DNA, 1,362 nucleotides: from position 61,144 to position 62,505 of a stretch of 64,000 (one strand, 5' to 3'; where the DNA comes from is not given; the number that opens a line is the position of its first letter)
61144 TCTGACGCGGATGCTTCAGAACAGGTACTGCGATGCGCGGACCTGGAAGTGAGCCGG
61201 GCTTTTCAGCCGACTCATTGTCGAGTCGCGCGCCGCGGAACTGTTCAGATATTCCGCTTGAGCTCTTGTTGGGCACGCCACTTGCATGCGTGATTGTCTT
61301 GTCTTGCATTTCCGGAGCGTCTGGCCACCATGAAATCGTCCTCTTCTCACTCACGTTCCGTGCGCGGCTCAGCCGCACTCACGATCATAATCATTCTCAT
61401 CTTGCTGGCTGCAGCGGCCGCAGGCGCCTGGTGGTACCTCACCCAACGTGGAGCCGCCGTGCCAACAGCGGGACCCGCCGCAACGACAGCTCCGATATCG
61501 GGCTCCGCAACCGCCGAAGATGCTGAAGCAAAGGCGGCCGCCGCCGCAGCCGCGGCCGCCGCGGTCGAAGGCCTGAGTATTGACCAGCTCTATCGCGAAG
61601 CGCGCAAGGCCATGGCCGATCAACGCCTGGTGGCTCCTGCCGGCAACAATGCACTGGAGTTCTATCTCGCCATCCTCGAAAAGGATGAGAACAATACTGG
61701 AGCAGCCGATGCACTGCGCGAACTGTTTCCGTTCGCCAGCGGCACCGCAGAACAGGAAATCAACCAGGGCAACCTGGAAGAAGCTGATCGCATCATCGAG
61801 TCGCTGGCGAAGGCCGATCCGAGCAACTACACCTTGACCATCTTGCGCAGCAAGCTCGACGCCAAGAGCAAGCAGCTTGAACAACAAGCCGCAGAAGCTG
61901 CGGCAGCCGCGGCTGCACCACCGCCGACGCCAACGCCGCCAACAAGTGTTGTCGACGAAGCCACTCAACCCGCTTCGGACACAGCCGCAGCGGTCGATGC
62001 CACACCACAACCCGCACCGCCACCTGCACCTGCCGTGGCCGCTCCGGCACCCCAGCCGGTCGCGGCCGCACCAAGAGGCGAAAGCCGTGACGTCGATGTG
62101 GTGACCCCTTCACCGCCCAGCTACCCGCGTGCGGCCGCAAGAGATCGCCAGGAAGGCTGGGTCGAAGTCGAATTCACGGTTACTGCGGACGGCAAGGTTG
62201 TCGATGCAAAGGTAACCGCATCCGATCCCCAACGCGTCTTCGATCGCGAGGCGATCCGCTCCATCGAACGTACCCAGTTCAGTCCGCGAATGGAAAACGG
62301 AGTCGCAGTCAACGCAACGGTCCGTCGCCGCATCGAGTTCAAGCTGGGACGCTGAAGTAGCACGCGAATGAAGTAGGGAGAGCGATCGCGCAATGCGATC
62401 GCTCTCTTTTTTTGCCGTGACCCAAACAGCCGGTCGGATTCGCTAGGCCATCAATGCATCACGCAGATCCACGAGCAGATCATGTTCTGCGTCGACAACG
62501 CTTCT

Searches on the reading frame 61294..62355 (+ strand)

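Call 38: search_protein_families(library=pfam, proteins=[window:61294-62355:+], max_evalue=0.0001)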
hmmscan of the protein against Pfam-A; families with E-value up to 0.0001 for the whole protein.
window:61294-62355:+ (353 aa): 2 families
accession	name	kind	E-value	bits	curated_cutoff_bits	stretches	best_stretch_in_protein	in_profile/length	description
PF03544.19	TonB_C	-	1.2e-21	77.3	24.6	1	274-351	2-79/79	Gram-negative bacterial TonB protein C-terminal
PF13103.11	TonB_2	-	5.9e-05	23.6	22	0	284-337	22-76/85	TonB C terminal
